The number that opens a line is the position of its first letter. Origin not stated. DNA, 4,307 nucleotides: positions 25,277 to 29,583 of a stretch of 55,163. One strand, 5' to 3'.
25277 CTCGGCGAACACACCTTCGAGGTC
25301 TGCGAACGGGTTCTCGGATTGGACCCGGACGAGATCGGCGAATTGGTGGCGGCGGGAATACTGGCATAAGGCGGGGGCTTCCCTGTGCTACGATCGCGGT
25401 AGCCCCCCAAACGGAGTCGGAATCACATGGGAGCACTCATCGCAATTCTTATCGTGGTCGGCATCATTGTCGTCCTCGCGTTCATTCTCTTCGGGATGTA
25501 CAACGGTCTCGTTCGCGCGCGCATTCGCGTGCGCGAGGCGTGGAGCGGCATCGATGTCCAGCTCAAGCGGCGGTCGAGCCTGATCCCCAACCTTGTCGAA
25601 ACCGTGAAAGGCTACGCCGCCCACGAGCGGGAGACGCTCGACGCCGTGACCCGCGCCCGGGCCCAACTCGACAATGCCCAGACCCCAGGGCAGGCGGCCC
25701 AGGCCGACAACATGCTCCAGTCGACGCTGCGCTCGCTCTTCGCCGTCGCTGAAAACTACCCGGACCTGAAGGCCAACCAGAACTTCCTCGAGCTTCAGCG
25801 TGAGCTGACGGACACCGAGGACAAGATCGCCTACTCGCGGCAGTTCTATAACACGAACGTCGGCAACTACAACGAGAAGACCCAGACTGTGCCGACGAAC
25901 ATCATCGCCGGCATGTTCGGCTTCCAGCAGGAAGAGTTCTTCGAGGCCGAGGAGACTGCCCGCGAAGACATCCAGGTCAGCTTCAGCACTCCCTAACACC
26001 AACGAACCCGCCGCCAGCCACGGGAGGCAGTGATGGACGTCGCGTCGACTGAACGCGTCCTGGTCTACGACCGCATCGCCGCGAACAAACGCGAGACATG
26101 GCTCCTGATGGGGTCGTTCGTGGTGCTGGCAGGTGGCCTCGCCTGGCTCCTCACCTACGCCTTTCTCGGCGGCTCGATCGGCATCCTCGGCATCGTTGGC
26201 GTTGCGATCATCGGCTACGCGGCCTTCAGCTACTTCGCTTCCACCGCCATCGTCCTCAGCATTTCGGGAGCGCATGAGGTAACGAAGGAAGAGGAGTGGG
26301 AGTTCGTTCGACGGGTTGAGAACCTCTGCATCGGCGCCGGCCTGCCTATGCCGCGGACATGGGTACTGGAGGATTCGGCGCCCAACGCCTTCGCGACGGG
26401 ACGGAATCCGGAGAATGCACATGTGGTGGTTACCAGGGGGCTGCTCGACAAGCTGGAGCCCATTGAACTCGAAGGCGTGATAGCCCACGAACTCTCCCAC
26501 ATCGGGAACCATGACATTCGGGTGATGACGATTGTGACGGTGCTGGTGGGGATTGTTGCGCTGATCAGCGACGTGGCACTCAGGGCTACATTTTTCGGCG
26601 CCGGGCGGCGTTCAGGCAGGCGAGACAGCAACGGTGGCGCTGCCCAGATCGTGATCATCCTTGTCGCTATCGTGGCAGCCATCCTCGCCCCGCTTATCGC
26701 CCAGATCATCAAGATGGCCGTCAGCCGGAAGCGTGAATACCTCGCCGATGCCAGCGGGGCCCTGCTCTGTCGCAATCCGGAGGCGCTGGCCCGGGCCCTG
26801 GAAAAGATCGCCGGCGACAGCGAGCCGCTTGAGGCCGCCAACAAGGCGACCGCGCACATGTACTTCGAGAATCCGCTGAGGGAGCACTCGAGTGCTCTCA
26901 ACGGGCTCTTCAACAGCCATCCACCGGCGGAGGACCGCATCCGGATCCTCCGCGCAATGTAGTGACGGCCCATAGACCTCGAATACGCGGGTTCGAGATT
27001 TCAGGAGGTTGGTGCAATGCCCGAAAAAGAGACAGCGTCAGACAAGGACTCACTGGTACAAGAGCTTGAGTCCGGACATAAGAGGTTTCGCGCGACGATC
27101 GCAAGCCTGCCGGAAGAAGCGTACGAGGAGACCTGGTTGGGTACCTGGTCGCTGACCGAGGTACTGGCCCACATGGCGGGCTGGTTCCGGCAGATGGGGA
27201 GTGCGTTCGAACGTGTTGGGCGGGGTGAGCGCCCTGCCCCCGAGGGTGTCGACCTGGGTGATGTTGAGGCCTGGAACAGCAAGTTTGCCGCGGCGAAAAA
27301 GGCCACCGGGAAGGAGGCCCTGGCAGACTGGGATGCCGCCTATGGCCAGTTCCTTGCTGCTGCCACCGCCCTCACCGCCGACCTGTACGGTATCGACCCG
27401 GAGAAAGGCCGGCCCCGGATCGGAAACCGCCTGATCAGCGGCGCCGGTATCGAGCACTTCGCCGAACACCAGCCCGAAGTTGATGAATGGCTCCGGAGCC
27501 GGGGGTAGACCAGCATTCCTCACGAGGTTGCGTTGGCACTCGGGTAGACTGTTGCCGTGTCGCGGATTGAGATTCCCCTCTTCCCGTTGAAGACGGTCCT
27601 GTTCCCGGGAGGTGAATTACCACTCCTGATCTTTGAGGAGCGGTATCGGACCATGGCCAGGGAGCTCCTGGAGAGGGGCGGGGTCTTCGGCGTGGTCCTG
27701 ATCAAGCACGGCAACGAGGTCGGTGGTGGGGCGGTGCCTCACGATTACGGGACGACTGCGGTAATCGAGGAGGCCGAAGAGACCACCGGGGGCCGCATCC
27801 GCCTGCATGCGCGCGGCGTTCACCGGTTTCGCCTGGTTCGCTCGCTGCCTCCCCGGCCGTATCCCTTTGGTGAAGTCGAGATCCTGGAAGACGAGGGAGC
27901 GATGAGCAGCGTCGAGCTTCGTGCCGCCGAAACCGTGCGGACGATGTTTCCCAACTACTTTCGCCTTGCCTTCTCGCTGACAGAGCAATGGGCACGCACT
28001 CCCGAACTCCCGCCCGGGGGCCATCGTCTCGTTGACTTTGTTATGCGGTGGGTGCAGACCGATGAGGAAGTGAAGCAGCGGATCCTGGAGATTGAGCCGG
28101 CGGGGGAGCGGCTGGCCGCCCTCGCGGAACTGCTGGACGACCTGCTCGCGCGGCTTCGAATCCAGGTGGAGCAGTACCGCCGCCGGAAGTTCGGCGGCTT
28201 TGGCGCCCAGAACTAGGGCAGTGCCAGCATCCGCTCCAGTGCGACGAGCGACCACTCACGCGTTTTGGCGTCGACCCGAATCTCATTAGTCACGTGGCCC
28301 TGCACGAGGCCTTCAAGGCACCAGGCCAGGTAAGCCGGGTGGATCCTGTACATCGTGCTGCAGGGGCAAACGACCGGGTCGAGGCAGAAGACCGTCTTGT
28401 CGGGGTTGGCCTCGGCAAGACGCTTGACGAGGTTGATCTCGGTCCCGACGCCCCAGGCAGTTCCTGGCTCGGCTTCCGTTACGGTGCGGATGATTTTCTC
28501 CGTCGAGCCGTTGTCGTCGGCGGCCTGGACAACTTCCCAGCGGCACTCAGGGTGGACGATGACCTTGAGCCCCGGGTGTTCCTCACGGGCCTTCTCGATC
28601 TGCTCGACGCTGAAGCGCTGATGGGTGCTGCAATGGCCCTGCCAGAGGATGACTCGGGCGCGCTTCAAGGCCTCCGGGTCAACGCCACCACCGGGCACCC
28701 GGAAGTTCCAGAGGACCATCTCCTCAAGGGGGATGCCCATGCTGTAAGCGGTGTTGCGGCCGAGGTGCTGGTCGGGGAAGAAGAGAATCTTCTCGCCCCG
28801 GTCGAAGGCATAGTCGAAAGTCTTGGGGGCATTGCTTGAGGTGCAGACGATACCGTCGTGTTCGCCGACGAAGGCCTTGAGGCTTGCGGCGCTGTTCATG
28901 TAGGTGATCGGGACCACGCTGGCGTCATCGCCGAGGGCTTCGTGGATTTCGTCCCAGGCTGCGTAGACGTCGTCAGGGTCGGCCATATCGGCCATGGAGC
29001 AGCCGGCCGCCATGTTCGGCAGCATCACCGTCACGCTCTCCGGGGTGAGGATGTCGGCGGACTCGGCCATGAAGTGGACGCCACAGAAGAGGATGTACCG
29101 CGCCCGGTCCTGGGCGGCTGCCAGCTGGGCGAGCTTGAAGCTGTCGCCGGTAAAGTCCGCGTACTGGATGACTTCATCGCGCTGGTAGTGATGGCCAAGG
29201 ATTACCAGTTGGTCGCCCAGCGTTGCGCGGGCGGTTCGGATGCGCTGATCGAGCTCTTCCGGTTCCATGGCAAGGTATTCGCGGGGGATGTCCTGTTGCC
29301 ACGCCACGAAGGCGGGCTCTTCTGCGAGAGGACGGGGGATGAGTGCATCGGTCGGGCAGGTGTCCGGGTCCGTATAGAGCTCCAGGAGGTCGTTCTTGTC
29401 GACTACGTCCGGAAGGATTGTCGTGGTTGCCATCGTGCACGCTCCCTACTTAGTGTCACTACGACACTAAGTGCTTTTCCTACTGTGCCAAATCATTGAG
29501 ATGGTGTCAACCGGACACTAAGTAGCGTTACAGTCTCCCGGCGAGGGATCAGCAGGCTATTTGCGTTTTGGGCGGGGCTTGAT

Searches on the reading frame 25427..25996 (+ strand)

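Call 17: search_protein_families(library=pfam, proteins=[window:25427-25996:+])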
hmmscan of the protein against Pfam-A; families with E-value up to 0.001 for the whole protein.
window:25427-25996:+ (189 aa): 1 family
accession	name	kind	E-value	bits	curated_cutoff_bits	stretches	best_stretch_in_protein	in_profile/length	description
PF04011.17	LemA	-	1.2e-62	210.6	26.2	1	38-186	1-149/149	LemA family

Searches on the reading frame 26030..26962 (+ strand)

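Call 17: search_protein_families(library=pfam, proteins=[window:26030-26962:+])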
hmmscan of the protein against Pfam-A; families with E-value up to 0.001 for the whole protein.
window:26030-26962:+ (310 aa): 1 family
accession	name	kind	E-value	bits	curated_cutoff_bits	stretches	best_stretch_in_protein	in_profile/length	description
PF01435.24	Peptidase_M48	-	2.8e-33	115.7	20.3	1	93-309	8-184/186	Peptidase family M48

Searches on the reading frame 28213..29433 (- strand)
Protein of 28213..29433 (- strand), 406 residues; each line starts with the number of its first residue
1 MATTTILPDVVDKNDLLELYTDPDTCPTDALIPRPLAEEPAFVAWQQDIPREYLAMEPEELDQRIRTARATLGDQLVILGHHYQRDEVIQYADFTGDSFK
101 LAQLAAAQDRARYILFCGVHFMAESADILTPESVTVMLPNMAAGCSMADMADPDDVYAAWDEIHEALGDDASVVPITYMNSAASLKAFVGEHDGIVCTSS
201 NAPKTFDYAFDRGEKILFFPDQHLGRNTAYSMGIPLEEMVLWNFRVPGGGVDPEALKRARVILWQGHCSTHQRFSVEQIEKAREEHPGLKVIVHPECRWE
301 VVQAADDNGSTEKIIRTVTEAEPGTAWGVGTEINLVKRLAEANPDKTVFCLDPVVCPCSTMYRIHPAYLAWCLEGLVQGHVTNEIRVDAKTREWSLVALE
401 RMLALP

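Call 17: search_protein_families(library=pfam, proteins=[window:28213-29433:-])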
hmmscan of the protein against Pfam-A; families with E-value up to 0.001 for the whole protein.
window:28213-29433:- (406 aa): 1 family
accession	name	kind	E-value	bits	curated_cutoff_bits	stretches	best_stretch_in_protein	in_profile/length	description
PF02445.21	NadA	-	2.4e-97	326.1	27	1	65-404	3-295/295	Quinolinate synthetase A protein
